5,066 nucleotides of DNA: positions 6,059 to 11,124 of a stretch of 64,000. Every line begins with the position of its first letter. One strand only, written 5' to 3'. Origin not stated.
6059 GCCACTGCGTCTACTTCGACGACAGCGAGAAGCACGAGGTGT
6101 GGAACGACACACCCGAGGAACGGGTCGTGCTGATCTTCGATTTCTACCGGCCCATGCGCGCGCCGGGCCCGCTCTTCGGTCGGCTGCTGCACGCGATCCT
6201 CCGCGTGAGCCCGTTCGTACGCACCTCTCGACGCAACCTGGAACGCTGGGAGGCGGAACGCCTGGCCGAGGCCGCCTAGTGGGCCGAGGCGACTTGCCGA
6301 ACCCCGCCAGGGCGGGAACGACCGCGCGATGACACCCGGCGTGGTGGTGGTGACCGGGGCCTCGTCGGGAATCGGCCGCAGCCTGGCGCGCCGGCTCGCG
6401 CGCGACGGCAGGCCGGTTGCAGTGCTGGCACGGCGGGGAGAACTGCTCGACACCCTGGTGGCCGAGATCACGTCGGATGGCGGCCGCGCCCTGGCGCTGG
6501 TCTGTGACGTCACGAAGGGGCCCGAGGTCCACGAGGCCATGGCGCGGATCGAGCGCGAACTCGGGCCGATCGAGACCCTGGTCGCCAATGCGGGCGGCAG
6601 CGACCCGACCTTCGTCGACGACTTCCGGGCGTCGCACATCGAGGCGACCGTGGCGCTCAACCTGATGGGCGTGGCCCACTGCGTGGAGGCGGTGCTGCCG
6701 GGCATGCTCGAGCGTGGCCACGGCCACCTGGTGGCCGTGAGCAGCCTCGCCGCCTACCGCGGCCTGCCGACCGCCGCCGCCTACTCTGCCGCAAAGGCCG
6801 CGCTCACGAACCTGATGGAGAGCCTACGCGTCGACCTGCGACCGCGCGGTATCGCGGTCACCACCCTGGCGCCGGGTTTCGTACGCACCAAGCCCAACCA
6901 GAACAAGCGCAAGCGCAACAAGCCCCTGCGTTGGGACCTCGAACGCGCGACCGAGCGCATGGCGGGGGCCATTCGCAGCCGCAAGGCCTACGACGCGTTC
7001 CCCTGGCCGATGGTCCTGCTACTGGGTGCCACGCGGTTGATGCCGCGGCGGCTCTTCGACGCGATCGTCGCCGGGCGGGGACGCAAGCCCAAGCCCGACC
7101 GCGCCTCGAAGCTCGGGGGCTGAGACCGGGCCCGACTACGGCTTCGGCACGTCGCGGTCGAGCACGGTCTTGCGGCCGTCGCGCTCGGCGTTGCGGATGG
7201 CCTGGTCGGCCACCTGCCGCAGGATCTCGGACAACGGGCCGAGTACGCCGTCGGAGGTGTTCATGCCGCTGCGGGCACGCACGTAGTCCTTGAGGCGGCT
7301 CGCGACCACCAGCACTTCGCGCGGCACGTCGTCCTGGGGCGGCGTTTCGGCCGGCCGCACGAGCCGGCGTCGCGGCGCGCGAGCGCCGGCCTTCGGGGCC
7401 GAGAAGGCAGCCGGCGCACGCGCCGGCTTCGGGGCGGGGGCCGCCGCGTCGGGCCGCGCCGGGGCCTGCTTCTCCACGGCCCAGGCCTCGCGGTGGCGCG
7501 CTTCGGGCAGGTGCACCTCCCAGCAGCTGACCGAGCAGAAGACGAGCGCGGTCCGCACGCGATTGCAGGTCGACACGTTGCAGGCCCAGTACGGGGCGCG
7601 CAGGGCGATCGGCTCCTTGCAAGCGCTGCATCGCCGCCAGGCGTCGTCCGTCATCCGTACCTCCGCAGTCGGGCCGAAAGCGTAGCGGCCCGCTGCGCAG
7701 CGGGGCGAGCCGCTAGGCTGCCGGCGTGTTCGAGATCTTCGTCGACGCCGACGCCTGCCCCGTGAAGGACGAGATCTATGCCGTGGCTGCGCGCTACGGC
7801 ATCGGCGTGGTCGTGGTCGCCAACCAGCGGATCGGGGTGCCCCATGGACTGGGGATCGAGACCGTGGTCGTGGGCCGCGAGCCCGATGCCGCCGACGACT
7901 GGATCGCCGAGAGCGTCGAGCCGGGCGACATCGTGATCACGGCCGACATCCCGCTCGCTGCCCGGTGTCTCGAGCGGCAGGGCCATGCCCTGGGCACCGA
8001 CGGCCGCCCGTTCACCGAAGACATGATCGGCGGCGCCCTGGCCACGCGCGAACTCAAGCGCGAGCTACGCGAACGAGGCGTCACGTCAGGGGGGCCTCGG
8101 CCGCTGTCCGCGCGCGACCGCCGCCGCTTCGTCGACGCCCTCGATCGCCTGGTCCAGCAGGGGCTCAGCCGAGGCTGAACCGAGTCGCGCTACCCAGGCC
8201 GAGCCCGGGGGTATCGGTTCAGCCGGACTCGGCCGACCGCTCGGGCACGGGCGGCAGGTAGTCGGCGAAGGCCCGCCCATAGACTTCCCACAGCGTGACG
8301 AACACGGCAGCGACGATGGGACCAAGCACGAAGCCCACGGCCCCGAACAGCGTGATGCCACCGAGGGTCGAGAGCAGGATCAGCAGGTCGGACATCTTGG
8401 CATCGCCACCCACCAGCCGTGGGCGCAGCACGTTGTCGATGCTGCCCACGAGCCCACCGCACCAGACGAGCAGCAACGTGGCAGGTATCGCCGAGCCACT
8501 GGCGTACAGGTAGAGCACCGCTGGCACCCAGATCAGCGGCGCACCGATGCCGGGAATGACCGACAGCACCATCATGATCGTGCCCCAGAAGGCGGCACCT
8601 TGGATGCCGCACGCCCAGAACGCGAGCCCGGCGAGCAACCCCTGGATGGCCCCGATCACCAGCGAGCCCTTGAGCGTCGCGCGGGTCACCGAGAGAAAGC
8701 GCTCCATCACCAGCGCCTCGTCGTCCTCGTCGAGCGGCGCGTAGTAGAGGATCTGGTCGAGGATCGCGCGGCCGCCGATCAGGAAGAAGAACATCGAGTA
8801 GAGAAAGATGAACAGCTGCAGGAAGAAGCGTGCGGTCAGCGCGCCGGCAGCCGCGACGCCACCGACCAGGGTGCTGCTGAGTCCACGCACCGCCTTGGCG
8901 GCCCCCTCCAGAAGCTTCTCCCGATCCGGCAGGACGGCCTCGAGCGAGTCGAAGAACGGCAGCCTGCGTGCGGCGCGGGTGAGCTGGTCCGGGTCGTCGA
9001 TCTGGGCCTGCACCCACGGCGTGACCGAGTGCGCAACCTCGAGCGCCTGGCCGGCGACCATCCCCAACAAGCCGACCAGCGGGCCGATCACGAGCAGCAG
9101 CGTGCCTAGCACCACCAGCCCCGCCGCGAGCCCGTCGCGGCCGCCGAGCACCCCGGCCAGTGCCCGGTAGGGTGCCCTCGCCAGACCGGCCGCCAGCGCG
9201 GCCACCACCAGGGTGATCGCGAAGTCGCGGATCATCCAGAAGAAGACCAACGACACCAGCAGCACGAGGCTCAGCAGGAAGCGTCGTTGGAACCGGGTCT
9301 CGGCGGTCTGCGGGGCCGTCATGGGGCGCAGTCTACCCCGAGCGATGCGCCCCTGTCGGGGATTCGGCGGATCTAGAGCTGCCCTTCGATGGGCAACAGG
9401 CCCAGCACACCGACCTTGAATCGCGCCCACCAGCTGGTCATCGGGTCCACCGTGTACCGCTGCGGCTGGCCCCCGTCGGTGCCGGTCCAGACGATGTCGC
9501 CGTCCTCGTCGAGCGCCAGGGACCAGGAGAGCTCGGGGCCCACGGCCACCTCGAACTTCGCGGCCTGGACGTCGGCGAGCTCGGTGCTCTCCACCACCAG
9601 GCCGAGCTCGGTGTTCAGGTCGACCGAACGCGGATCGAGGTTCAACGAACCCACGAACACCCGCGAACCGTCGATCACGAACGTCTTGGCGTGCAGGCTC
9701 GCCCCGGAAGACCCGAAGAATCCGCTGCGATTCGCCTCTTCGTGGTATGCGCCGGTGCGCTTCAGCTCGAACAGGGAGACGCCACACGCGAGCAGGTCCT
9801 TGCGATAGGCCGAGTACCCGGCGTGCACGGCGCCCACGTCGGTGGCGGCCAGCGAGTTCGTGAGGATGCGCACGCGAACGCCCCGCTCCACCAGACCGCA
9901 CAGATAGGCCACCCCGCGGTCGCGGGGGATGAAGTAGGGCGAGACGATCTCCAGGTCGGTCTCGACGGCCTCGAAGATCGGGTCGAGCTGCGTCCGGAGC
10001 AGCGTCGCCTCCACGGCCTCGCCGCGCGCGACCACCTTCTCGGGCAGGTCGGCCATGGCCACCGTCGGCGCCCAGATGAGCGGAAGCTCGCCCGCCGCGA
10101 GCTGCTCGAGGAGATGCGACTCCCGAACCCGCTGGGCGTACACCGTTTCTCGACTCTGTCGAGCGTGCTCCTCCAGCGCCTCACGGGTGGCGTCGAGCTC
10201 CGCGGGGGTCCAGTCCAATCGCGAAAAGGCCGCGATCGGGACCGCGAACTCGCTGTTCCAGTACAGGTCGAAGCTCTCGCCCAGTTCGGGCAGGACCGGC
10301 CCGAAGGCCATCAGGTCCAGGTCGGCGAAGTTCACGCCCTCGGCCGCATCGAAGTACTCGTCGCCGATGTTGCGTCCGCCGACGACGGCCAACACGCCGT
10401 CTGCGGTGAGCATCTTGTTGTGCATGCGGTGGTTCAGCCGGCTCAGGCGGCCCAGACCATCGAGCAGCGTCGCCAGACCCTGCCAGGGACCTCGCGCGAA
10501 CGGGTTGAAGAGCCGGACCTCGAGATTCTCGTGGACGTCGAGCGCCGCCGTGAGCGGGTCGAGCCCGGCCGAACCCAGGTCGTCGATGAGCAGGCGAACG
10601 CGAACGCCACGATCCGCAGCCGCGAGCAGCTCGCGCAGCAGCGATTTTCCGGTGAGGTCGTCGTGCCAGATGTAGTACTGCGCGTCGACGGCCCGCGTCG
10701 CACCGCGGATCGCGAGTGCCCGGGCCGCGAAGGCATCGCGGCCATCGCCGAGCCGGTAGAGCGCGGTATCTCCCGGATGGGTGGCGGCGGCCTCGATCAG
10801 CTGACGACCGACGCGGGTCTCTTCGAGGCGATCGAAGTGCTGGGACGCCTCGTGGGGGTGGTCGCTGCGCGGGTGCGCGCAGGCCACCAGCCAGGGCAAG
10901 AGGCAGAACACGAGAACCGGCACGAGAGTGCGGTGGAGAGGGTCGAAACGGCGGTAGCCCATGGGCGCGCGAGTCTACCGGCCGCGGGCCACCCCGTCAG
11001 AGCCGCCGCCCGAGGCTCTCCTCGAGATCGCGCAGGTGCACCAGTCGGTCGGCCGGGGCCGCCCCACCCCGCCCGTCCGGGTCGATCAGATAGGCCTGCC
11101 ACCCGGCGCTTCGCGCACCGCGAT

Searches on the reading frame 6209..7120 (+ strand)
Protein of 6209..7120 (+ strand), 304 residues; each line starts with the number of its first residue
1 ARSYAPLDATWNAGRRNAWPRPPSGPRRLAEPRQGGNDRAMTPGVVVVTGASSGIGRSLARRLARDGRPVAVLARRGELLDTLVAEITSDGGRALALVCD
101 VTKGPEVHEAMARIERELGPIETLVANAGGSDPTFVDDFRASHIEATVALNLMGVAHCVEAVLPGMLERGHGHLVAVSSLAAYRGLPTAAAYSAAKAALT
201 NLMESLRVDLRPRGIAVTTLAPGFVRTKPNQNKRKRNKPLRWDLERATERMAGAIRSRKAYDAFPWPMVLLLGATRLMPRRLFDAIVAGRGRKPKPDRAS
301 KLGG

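Call 47: search_protein_families(library=pfam, proteins=[window:6209-7120:+], max_evalue=0.00001)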
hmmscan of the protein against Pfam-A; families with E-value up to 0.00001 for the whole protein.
window:6209-7120:+ (304 aa): 4 families
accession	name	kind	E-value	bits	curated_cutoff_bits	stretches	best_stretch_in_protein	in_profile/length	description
PF00106.31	adh_short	-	7.6e-53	179.3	26.6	1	45-236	2-193/195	short chain dehydrogenase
PF13561.12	adh_short_C2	-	2.4e-35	122.7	27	1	50-240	1-191/236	Enoyl-(Acyl carrier protein) reductase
PF08659.16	KR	-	2.8e-18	66.9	22.6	1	44-207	1-164/180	KR domain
PF13460.12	NAD_binding_10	-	3.4e-06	27.5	27.2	1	50-234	1-155/184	NAD(P)H-binding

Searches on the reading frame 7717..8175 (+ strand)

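Call 47: search_protein_families(library=pfam, proteins=[window:7717-8175:+], max_evalue=0.00001)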
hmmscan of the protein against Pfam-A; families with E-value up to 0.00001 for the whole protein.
window:7717-8175:+ (153 aa): 1 family
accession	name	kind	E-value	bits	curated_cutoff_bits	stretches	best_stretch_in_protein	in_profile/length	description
PF02639.20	DUF188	-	1.4e-43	148.1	24.3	1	19-147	1-129/130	Uncharacterized BCR, YaiI/YqxD family COG1671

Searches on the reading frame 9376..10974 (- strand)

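Call 47: search_protein_families(library=pfam, proteins=[window:9376-10974:-], max_evalue=0.00001)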
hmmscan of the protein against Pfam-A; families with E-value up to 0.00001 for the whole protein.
window:9376-10974:- (533 aa): 2 families
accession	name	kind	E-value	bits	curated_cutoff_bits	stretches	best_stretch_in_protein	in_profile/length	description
PF13091.12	PLDc_2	-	1.4e-31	109.5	27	2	339-475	10-129/132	PLD-like domain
PF00614.28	PLDc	-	1.3e-09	38.1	21.9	1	426-450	4-28/28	Phospholipase D Active site motif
